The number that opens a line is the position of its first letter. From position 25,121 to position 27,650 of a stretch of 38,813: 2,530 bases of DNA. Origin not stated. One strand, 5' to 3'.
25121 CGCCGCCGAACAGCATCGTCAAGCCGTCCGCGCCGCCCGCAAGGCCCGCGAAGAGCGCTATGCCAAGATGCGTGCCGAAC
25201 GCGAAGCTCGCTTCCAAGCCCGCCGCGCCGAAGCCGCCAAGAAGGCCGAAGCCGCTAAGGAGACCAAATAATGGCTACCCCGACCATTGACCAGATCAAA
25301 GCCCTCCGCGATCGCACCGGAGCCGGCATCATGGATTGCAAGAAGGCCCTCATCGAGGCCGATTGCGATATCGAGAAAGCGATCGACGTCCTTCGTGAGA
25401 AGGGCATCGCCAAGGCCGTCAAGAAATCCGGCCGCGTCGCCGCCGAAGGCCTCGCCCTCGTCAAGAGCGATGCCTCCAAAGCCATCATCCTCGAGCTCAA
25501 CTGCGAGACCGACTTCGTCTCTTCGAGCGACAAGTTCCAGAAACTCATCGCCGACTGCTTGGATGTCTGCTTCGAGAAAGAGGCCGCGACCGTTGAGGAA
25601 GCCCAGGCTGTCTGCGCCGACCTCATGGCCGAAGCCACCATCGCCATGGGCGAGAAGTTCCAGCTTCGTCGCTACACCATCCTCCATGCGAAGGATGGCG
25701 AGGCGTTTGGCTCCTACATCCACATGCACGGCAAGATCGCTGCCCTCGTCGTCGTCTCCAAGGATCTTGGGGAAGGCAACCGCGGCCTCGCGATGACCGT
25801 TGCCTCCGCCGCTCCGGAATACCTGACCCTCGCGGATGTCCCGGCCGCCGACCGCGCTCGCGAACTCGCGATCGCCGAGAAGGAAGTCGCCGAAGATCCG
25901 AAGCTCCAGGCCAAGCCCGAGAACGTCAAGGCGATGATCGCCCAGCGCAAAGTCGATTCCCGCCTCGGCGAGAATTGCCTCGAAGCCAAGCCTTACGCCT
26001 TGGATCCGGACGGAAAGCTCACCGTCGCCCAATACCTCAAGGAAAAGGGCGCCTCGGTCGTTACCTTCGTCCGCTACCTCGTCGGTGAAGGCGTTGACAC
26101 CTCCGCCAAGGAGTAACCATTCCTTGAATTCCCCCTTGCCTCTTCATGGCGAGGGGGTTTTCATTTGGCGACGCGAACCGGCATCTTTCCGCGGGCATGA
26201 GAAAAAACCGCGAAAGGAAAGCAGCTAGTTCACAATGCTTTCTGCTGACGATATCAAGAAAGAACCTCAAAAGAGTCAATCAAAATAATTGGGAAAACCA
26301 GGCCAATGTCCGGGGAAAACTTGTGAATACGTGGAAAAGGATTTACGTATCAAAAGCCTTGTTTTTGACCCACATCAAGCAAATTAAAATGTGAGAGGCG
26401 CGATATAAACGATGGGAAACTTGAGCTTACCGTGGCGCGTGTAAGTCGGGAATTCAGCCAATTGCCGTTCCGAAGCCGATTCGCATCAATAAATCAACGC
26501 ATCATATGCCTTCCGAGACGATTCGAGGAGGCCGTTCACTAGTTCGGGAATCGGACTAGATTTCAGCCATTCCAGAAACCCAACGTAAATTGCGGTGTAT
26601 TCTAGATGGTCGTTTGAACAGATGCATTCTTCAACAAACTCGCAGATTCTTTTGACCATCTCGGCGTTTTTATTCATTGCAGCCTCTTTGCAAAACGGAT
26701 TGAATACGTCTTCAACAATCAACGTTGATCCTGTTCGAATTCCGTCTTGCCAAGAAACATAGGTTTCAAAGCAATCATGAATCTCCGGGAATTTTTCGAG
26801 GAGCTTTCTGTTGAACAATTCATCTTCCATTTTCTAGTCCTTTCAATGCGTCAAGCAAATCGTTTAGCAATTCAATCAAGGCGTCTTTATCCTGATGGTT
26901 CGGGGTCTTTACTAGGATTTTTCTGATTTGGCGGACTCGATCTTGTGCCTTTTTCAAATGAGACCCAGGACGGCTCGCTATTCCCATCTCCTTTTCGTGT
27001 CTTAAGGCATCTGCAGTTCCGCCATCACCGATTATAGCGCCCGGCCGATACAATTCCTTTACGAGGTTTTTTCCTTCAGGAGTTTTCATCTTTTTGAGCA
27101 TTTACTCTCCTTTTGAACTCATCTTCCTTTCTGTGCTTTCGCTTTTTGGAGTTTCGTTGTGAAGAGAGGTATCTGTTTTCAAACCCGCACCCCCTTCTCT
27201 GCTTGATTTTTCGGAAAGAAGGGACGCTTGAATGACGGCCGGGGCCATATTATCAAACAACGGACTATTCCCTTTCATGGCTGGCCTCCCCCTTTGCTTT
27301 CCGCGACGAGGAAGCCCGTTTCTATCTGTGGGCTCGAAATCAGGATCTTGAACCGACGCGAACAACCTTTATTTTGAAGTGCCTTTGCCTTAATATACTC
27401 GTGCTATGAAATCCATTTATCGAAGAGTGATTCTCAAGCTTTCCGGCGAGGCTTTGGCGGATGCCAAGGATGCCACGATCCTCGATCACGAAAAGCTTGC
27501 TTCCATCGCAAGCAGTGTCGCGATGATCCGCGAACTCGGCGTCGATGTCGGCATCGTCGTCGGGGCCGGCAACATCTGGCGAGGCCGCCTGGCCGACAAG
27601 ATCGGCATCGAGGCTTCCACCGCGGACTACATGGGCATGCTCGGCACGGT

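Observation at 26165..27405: Low-GC three-ORF cassette wedged into the normally contiguous rpsB-tsf-pyrH-frr operon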

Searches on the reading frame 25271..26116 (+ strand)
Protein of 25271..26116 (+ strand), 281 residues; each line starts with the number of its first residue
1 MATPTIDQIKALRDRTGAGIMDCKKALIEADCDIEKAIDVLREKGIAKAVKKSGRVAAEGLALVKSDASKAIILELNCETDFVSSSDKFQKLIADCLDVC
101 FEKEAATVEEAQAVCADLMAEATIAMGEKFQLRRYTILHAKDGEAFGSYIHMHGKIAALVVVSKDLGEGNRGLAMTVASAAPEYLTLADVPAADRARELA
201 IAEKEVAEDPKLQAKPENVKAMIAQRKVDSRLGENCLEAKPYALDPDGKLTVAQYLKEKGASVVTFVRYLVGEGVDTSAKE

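Call 5: search_protein_families(library=ncbifam, proteins=[window:25271-26116:+], max_evalue=1)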
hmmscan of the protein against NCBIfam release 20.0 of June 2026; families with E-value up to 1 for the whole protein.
window:25271-26116:+ (281 aa): 1 family
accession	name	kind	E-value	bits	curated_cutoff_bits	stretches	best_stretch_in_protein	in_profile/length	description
TIGR00116.1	tsf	equivalog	1.7e-66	224.4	104.05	1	1-278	1-279/293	translation elongation factor Ts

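Call 35: find_related_loci(query=window:25271-26116:+, collection=genome_contigs, flank=8000)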
Query window:25271-26116:+ (281 aa) in genome_contigs; peptide patterns used: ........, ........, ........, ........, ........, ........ (x = any residue, [..] = any of these).
599 stretches matched a pattern (row limit reached: there are more); 577 encode a relative of the query (tblastn E <= 1e-3); the best 80 are kept; 80 distinct loci.
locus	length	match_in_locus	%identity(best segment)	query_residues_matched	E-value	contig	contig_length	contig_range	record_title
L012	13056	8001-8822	43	9-276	1e-65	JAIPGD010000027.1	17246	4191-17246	MAG: Candidatus Izimaplasma bacterium isolate Tobar14m-G21 Tobar14m-C2077, whole genome shotgun sequence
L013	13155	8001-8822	45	9-276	7e-64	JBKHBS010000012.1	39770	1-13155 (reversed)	MAG: Candidatus Izemoplasmatales bacterium isolate D1M01_69 NODE_1080_length_39770_cov_9.101951, whole genome shotgun se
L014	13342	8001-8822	40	9-276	2e-59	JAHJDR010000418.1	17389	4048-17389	MAG: bacterium isolate Modern_marine.mb.68 Modern_marine.mb.68_k141_2502225, whole genome shotgun sequence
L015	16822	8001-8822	41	9-276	1e-59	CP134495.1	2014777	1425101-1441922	Mycoplasmatota bacterium WC30 chromosome, complete genome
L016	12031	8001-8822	44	9-276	3e-57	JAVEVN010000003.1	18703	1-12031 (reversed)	MAG: Candidatus Izemoplasmatales bacterium isolate BF4_122 NODE_9032_length_18703_cov_6.719638_Biofilm4, whole genome sh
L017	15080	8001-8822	41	9-276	8e-53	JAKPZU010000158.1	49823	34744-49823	MAG: Bacillota bacterium isolate USCA_maxbin.164 k141_26485, whole genome shotgun sequence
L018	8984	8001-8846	43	8-276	1e-52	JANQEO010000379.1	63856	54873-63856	MAG: Candidatus Binatia bacterium isolate PL23a_bin.3 k99_2505208, whole genome shotgun sequence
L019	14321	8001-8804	43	9-276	4e-52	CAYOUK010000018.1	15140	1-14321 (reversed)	MAG TPA_asm: uncultured Muribaculaceae bacterium isolate binchicken_co353_708 genome assembly, contig: NODE_8317_length_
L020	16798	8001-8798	40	1-276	1e-51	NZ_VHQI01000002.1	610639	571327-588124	Mixta tenebrionis strain BIT-26 Scaffold2, whole genome shotgun sequence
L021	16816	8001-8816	43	1-276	2e-58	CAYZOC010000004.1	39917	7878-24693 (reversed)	MAG TPA_asm: uncultured Staphylococcaceae bacterium isolate binchicken_co59_52 genome assembly, contig: NODE_1640_length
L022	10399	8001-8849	37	3-276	4e-50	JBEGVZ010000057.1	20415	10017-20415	MAG: Pseudomonadota bacterium isolate riogrande_2019_sw_WHONDRS-S19S_0066_B_bin.54 scaffold_397090, whole genome shotgun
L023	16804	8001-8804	39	1-276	2e-49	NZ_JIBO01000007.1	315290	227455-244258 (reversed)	Lonsdalea quercina subsp. quercina strain ATCC 29281 Contig7, whole genome shotgun sequence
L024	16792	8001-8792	38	9-276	5e-49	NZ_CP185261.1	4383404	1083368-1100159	Alteromonas sp. A081 chromosome, complete genome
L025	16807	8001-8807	38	5-276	1e-48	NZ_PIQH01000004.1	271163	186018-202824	Idiomarina tyrosinivorans strain CC-PW-9 contig4, whole genome shotgun sequence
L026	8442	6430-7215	41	8-273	9e-49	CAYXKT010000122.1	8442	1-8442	MAG TPA_asm: uncultured bacterium isolate binchicken_co88_438 genome assembly, contig: NODE_14488_length_8442_cov_13.517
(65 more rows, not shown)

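Call 51: find_related_loci(query=window:25271-26116:+, collection=metagenome_contigs, flank=6000)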
Query window:25271-26116:+ (281 aa) in metagenome_contigs; peptide patterns used: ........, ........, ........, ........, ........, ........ (x = any residue, [..] = any of these).
600 stretches matched a pattern (row limit reached: there are more); 556 encode a relative of the query (tblastn E <= 1e-3); the best 80 are kept; 80 distinct loci.
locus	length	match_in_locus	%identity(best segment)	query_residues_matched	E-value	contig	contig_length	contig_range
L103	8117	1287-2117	62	5-281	4e-105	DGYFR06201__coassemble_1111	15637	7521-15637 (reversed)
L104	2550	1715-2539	57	1-275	2e-96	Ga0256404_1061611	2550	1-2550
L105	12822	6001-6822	45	9-276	7e-66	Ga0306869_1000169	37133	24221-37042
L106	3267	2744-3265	61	5-176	1e-63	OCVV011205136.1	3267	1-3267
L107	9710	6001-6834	39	5-276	1e-58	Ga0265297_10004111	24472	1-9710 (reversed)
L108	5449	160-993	39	5-276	3e-55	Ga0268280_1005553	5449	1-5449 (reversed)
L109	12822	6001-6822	42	9-276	2e-54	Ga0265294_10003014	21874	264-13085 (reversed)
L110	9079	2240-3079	39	5-276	3e-53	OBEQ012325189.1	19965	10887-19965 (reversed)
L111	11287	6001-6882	39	1-276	3e-52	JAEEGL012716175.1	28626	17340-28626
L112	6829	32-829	40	1-276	2e-51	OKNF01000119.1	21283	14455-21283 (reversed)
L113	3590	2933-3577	43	5-217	3e-51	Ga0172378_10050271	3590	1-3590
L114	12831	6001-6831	38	9-276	2e-49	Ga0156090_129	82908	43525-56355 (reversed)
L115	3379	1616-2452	36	5-276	2e-48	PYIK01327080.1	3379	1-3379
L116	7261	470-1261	39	9-276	1e-48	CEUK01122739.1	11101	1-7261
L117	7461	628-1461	40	5-273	6e-47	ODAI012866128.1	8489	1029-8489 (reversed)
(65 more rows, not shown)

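Call 84: find_encoding_contigs(protein=window:25271-26116:+, flank=8000, max_places=10)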
Protein window:25271-26116:+ (281 aa): no gene with exactly this product is on record in the collection.

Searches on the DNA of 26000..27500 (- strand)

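Call 78: search_rna_families(source=L004, start=7200, end=11500, threshold=evalue, max_evalue=0.01)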
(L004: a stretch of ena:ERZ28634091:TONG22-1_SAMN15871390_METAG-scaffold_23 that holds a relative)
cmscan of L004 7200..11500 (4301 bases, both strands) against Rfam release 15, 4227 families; matches with E-value up to 0.01: 0.
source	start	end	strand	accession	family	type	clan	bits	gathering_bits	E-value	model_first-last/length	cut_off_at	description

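Call 79: search_rna_families(source=window, start=26000, end=27500, threshold=evalue, max_evalue=1)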
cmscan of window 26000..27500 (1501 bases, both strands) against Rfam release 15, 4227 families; matches with E-value up to 1: 0.
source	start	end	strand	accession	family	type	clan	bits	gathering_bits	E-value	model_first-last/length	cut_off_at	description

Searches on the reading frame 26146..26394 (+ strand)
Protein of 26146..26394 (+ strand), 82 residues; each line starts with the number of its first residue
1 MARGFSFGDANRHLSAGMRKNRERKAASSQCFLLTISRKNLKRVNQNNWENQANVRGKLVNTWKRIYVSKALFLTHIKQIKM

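Call 4: search_protein_families(library=pfam, proteins=[window:26146-26394:+], max_evalue=1)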
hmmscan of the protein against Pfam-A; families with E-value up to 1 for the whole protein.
window:26146-26394:+ (82 aa): 0 families

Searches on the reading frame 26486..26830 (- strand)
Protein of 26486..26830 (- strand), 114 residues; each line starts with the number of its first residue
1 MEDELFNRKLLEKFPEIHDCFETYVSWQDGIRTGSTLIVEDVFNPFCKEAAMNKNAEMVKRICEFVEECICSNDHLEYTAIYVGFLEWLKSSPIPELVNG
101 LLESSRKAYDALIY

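Call 4: search_protein_families(library=pfam, proteins=[window:26486-26830:-], max_evalue=1)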
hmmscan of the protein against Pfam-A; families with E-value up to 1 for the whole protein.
window:26486-26830:- (114 aa): 1 family
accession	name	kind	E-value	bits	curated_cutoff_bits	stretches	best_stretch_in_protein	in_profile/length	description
PF24722.1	DUF7674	-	7.4e-12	45.8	27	1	9-110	3-105/111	Domain of unknown function (DUF7674)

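Call 5: search_protein_families(library=ncbifam, proteins=[window:26486-26830:-], max_evalue=1)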
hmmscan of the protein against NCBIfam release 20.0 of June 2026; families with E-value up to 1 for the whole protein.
window:26486-26830:- (114 aa): 0 families

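Call 8: search_protein_families(library=padloc, proteins=[window:26486-26830:-], max_evalue=1)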
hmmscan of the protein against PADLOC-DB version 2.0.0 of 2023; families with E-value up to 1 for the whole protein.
window:26486-26830:- (114 aa): 0 families

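Call 9: search_protein_families(library=phrogs, proteins=[window:26486-26830:-], max_evalue=1)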
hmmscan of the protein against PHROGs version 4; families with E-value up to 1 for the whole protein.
window:26486-26830:- (114 aa): 1 family
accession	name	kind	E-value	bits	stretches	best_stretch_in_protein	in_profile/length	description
phrog_20436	-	unknown function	0.16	12.8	1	14-63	28-75/139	-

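Call 25: search_dna_similar(query=window:26486-26830:-, collection=phages, mode=protein, max_evalue=0.001, max_rows=30)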
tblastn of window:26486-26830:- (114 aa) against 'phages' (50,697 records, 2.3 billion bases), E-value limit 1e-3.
No match.

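Call 29: search_solved_structures(query=window:26486-26830:-, max_evalue=10, show_alignments=1)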
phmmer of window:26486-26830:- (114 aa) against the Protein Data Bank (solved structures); distinct sequences matched with E-value up to 10: 2.
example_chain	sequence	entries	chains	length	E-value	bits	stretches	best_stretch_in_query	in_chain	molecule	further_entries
7wgh_A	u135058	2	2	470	0.16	15.6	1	27-71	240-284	Squalene synthase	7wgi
7bvs_A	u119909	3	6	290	0.73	13.5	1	12-86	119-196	Sugar phosphate isomerase/epimerase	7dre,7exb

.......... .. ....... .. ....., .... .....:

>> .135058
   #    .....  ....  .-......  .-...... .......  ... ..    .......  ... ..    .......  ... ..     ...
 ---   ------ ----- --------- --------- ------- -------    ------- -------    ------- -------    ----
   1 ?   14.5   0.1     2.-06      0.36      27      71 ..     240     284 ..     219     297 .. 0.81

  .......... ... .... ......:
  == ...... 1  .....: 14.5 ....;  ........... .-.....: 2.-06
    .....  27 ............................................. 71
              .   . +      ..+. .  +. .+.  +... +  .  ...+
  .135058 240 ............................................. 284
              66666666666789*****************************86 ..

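Call 32: find_homologous_proteins(query=window:26486-26830:-, max_evalue=0.001)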
Query window:26486-26830:- (114 aa): 2 proteins with E <= 0.001 among 3 candidates.
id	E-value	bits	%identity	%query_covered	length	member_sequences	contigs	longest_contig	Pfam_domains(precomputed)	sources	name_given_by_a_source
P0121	3.3e-72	258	100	100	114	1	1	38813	PF24722.2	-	-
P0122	5.0e-60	219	85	100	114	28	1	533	PF24722.2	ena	-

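Call 65: predict_structure(alignment_id=A4)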
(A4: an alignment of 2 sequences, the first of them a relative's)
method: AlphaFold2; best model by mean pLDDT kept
length: 114 residues; sequences in the alignment: 2
mean_pLDDT: 45.2   pTM: 0.30
mean pLDDT of the five models: 45.2, 44.4, 44.4, 43.8, 42.4
residues with pLDDT >= 90: 0; 70-90: 0; 50-70: 32; < 50: 82
segments of 3 or more residues with pLDDT < 50: 1-41, 52-56, 68-81, 92-94, 104-114
pLDDT, mean of each block of 10 residues (from residue 1): 39 37 36 41 53 49 52 46 50 50 49 35
secondary structure, 60 per line:
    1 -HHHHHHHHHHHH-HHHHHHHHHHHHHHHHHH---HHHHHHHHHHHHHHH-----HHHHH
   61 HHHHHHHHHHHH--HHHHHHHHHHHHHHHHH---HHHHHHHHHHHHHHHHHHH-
elements in order: H2-13 H15-32 H36-50 H56-72 H75-91 H95-113

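Call 94: search_solved_structures(query=A5, max_evalue=10, show_alignments=1)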
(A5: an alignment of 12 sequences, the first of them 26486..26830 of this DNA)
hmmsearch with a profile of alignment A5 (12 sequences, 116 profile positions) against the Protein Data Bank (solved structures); distinct sequences matched with E-value up to 10: 12.
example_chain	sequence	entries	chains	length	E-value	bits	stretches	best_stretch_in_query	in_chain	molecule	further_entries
7rdr_A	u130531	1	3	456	2.1e-06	30.9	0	45-74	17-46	Circular tendon repeat protein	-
4rzp_A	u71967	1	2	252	0.0014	21.8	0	50-95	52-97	Engineered Protein OR366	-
3nrx_A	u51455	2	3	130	0.28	14.4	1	4-56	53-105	Protein regulator of cytokinesis 1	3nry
5kmg_P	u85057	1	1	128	0.28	14.4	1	4-56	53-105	Protein regulator of cytokinesis 1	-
3a1g_A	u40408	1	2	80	0.46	13.7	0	50-70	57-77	RNA-directed RNA polymerase catalytic subunit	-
2ztt_A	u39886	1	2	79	0.47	13.7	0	50-70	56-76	RNA-directed RNA polymerase catalytic subunit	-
9rcu_B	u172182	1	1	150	0.51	13.6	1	20-70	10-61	Spike protein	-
8y0e_F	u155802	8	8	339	0.53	13.5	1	29-90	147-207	D339L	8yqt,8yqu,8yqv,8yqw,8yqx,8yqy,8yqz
5tgw_A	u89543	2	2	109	0.65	13.2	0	47-78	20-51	PS1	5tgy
3in6_A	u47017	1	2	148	0.88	12.8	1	64-94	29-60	FMN-binding protein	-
6hc6_A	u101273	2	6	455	1.1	12.4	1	65-113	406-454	Aminopeptidase YwaD | Aminopeptidase Y (Arg Lys Leu preference)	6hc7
7jh6_A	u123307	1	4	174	2.2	11.5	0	47-80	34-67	Two-domain di-Zn(II) and porphyrin-binding protein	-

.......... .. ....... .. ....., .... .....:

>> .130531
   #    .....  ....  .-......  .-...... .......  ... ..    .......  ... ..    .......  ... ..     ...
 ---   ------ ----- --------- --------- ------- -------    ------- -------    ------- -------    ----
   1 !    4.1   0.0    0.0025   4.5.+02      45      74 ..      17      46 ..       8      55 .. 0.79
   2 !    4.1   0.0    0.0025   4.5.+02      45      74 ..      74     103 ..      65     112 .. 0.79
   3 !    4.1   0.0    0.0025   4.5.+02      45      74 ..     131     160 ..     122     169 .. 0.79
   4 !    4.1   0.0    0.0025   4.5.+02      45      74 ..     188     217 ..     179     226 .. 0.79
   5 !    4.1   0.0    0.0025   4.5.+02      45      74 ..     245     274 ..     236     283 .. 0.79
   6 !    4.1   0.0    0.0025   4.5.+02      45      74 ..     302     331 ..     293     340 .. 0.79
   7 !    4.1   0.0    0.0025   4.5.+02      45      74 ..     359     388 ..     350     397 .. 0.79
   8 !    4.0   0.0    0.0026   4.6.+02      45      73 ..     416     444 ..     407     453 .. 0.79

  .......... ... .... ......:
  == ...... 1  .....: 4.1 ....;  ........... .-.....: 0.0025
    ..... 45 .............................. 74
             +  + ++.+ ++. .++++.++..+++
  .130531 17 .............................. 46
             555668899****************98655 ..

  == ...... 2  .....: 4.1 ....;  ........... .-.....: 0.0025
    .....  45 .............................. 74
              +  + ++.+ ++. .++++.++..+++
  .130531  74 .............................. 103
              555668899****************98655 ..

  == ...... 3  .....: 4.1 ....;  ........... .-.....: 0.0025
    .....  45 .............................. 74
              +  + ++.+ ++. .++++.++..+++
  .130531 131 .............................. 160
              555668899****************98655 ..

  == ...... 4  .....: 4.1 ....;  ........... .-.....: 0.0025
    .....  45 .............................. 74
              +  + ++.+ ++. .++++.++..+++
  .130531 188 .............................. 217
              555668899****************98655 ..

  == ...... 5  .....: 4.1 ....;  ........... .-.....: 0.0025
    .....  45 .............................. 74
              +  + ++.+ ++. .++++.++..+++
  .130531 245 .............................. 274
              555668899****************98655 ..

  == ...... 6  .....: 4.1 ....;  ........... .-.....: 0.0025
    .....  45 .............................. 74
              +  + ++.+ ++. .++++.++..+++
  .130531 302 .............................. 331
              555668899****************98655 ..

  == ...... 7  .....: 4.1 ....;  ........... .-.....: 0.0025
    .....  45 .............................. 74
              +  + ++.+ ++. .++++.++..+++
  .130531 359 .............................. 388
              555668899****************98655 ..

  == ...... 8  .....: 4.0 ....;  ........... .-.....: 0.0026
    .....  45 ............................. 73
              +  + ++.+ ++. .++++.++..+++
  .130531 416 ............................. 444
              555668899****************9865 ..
